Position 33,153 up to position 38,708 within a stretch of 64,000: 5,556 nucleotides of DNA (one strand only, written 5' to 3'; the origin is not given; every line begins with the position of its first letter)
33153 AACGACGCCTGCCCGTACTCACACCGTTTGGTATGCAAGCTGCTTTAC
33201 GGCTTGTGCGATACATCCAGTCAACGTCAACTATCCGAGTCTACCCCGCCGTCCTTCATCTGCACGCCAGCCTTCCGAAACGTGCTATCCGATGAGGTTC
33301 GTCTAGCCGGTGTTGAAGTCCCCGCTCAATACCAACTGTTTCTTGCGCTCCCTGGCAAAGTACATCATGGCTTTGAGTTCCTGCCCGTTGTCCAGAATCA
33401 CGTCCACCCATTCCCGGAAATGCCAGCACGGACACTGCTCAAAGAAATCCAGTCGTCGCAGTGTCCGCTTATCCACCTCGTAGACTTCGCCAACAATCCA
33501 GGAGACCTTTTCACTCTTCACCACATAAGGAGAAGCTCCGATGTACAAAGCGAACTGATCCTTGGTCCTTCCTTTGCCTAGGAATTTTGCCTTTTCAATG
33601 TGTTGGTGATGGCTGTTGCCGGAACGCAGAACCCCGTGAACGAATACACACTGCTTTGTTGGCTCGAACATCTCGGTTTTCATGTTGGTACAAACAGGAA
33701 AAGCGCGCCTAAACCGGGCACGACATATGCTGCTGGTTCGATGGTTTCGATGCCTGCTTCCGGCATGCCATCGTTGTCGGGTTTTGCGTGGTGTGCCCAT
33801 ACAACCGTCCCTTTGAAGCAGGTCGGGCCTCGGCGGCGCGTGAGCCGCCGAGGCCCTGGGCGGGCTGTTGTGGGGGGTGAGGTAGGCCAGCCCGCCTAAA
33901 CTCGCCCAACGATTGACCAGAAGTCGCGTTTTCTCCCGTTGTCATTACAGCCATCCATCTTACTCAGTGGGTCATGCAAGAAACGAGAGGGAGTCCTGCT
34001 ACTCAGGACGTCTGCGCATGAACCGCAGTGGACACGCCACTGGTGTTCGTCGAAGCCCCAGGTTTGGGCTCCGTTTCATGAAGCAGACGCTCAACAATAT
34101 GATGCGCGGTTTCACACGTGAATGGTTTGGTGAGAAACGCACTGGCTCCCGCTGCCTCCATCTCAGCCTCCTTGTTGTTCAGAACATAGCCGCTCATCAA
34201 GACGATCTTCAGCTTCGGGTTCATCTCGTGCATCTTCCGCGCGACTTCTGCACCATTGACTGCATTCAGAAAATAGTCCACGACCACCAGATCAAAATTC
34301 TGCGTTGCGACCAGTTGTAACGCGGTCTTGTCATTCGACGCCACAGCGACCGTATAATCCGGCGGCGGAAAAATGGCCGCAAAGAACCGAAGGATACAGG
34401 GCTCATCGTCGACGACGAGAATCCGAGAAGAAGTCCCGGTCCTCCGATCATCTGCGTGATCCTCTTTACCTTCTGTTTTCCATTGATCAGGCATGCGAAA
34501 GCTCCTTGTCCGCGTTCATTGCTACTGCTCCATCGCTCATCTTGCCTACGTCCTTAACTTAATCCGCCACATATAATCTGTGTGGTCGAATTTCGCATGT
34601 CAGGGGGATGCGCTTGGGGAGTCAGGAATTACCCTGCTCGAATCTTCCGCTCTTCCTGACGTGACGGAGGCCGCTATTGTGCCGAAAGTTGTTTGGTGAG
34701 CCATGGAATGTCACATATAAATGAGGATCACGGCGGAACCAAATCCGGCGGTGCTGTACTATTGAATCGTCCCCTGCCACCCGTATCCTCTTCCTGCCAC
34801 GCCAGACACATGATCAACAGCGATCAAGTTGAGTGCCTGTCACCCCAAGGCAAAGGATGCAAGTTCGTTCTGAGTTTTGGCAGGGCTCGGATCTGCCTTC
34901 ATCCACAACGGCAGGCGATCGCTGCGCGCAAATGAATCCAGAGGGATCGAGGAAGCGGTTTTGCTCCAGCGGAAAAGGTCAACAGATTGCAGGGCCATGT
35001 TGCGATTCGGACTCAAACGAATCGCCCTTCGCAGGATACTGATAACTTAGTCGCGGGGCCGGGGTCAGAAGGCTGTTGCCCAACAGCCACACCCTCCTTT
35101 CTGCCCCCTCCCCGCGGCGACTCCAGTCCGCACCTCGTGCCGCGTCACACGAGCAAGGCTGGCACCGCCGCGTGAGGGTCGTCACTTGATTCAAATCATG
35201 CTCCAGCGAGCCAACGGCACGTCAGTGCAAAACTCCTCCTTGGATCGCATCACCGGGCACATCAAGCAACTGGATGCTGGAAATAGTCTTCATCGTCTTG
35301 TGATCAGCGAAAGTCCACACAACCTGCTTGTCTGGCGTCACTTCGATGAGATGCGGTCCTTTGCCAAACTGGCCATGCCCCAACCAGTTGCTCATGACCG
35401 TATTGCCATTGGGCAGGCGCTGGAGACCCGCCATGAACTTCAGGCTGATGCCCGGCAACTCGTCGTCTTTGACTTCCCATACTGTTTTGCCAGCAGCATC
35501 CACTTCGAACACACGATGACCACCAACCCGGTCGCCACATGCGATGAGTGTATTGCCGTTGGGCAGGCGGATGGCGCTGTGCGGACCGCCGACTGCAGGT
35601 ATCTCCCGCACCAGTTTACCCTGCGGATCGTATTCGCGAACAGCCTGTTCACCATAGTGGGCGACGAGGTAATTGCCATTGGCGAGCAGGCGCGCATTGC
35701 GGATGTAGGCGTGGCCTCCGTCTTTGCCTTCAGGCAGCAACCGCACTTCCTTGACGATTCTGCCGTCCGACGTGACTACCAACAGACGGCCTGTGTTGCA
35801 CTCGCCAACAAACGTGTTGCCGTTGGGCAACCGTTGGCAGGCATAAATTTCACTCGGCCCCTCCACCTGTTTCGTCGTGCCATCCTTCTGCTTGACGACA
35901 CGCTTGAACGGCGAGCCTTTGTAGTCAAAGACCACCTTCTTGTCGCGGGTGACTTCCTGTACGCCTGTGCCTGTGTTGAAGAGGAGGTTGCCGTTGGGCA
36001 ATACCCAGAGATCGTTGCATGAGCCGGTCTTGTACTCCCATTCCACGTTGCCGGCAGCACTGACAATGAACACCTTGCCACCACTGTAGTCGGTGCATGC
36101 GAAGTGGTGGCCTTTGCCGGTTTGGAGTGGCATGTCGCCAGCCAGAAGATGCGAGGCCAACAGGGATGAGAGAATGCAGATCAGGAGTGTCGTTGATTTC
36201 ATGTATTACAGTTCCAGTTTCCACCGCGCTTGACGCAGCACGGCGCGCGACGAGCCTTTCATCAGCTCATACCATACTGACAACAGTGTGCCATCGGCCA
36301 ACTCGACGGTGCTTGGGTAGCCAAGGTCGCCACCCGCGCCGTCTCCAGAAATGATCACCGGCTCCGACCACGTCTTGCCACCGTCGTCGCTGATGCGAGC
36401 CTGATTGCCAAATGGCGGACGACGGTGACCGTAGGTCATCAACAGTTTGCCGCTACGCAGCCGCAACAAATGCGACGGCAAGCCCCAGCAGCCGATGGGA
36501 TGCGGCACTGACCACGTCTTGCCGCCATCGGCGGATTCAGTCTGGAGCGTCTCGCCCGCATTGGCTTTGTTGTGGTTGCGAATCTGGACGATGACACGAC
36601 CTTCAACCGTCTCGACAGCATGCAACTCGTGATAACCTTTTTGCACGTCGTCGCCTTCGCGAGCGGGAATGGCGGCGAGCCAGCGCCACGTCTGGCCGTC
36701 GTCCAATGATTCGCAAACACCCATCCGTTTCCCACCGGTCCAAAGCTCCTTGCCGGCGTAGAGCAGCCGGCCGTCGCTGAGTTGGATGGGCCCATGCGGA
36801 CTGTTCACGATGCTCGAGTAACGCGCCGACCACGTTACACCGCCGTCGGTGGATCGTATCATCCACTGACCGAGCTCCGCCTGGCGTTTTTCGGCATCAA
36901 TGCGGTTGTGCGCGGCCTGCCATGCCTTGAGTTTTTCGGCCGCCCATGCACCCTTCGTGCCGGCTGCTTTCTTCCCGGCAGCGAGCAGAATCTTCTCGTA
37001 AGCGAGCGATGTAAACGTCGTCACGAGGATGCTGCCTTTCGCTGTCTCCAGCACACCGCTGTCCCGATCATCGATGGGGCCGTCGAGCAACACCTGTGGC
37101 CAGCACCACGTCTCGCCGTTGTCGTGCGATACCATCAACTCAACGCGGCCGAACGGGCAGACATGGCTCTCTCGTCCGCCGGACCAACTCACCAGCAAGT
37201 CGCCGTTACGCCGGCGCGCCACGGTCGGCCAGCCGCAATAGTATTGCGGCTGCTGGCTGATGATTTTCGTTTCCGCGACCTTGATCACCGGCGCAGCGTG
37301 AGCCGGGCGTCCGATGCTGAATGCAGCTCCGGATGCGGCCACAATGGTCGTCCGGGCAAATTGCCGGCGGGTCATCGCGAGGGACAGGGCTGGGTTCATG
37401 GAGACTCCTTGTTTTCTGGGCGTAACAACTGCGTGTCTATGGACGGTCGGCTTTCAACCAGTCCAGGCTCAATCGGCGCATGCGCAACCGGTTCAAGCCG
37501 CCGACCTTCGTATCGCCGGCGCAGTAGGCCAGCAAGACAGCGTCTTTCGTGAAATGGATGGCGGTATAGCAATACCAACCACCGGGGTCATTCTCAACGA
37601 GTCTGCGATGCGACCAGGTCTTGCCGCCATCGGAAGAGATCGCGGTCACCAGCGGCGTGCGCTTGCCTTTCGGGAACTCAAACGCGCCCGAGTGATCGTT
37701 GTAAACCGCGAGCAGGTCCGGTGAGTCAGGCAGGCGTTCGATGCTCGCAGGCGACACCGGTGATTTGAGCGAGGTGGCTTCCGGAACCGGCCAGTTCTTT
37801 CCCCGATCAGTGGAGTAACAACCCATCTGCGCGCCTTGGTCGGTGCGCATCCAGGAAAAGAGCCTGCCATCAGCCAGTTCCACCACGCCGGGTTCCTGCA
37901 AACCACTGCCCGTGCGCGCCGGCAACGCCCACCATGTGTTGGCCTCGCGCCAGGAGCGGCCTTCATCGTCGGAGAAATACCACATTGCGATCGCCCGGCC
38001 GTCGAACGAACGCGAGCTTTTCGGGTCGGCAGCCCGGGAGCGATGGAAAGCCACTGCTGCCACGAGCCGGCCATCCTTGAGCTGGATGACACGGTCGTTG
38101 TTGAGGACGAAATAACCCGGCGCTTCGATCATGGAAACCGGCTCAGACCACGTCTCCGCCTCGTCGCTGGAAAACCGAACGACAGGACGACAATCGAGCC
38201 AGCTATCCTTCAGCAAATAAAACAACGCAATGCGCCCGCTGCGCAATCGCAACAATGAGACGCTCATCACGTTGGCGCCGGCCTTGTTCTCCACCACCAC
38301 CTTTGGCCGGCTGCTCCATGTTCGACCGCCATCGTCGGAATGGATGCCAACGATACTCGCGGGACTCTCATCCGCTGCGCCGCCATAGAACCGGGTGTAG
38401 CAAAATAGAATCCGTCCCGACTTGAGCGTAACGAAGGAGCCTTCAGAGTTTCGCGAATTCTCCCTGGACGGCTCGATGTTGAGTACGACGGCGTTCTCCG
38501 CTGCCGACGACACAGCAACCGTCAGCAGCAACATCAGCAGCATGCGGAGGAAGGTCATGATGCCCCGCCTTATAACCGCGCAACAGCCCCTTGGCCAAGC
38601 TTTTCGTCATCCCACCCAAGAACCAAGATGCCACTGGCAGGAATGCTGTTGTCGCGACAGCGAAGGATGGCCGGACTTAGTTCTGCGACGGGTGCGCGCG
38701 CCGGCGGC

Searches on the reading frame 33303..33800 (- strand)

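Call 13: search_protein_families(library=pfam, proteins=[window:33303-33800:-], max_evalue=0.01)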
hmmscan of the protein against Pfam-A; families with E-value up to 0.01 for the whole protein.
window:33303-33800:- (165 aa): 1 family
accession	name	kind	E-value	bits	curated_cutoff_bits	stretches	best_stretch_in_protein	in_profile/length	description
PF06094.17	GGACT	-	1e-20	74.9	22.8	1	52-162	1-118/120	Gamma-glutamyl cyclotransferase, AIG2-like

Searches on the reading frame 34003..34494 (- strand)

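Call 13: search_protein_families(library=pfam, proteins=[window:34003-34494:-], max_evalue=0.01)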
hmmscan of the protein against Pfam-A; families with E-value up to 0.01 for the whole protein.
window:34003-34494:- (163 aa): 1 family
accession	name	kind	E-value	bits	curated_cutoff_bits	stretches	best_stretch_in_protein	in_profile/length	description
PF00072.30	Response_reg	-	9.3e-21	74.5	30.2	1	25-134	1-110/111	Response regulator receiver domain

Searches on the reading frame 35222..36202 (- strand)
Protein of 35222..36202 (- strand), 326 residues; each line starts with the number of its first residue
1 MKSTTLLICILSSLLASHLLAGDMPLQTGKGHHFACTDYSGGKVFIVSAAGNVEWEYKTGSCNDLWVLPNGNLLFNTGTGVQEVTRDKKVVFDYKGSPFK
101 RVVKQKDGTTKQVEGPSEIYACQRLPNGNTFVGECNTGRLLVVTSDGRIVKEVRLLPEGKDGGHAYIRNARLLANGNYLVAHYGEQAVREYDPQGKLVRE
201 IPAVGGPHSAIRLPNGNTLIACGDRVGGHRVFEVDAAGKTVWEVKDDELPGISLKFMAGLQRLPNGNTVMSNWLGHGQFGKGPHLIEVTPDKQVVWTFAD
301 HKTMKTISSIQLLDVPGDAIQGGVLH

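Call 13: search_protein_families(library=pfam, proteins=[window:35222-36202:-], max_evalue=0.01)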
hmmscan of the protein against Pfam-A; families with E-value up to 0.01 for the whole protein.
window:35222-36202:- (326 aa): 5 families
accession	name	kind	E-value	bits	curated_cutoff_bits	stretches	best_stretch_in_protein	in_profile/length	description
PF22701.2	Mala_s_1-like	-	6.5e-23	81.9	27.5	1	62-273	1-195/195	Mal s 1 allergenic protein-like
PF14269.12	Arylsulfotran_2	-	9.7e-08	32.2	27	0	122-152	267-297/301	Arylsulfotransferase (ASST)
PF05935.17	Arylsulfotrans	-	2.1e-05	24.2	24.2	0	173-244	58-141/374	Arylsulfotransferase (ASST)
PF08450.18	SGL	-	6.4e-05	23.1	26.3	0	174-202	193-221/246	SMP-30/Gluconolactonase/LRE-like region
PF25175.1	Beta-prop_WDR5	-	0.0012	18.6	250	1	162-257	92-188/296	WDR5 beta-propeller domain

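Call 75: search_protein_families(library=ncbifam, proteins=[window:35222-36202:-], max_evalue=0.001)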
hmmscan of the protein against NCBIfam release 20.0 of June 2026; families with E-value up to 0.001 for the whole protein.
window:35222-36202:- (326 aa): 1 family
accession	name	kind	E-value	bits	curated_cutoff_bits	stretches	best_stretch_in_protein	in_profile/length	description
NF035926.1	scyF_NHL_VPEP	equivalog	0.00036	19.8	350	1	69-212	59-199/376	scytonemin biosynthesis PEP-CTERM protein ScyF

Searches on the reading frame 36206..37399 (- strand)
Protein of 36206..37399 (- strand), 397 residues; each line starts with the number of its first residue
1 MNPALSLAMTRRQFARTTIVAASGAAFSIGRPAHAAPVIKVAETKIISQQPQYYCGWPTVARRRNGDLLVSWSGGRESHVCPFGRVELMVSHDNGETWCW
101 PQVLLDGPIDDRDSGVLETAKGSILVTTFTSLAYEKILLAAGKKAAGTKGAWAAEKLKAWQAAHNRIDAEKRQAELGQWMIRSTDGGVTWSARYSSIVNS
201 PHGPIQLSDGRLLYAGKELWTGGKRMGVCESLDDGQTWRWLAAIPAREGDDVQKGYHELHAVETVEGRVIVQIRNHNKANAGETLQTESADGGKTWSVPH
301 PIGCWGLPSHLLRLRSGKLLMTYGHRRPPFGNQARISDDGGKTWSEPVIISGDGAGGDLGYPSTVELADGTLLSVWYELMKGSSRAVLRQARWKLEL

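Call 13: search_protein_families(library=pfam, proteins=[window:36206-37399:-], max_evalue=0.01)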
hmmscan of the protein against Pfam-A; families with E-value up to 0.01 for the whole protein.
window:36206-37399:- (397 aa): 4 families
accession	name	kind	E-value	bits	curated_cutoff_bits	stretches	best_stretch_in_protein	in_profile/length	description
PF13088.12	BNR_2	-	2.1e-21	77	31.4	1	178-372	83-275/277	BNR repeat-like domain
PF02012.26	BNR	-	4.9e-13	47.4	27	0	336-345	2-11/12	BNR/Asp-box repeat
PF24316.1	Tli3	-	0.00021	22.1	27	0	172-201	78-108/129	T6SS Tli3 immunity protein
PF14870.12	PSII_BNR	-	0.0014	18.4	27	0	180-241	40-97/303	Photosynthesis system II assembly factor YCF48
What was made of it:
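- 35222..38558 (-): Conserved downstream genes: BNR_2 (37437-38558), BNR_2 (36206-37399) and a Mala_s_1-like beta-propeller (35222-36202). All three have signal peptides. Pfam (call 13).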

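Call 75: search_protein_families(library=ncbifam, proteins=[window:36206-37399:-], max_evalue=0.001)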
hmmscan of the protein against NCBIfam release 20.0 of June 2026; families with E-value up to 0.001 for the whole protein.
window:36206-37399:- (397 aa): 1 family
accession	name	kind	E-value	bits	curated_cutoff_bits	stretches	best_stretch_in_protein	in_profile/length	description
NF045728.1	glycosyl_F510_1955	equivalog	0.00099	18.4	175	0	225-309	71-140/246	F510_1955 family glycosylhydrolase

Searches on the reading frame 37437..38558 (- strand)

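Call 13: search_protein_families(library=pfam, proteins=[window:37437-38558:-], max_evalue=0.01)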
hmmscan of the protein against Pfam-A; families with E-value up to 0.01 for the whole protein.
window:37437-38558:- (373 aa): 6 families
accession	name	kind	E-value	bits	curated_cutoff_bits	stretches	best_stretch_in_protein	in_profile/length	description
PF13088.12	BNR_2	-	9.8e-34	117.4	31.4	1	61-339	10-272/277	BNR repeat-like domain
PF02012.26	BNR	-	2.4e-07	30.1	27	0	307-317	2-12/12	BNR/Asp-box repeat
PF13859.12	BNR_3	-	8.3e-06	25.9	27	1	64-256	25-210/308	BNR repeat-like domain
PF24316.1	Tli3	-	9.1e-06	26.5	27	0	299-320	80-101/129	T6SS Tli3 immunity protein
PF14870.12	PSII_BNR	-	0.0017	18.1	27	0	308-339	43-73/303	Photosynthesis system II assembly factor YCF48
PF15902.12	Sortilin-Vps10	-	0.0017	17.6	33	0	194-316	4-110/446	Sortilin, neurotensin receptor 3,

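Call 75: search_protein_families(library=ncbifam, proteins=[window:37437-38558:-], max_evalue=0.001)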
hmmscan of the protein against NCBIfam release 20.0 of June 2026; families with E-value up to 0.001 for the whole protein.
window:37437-38558:- (373 aa): 0 families
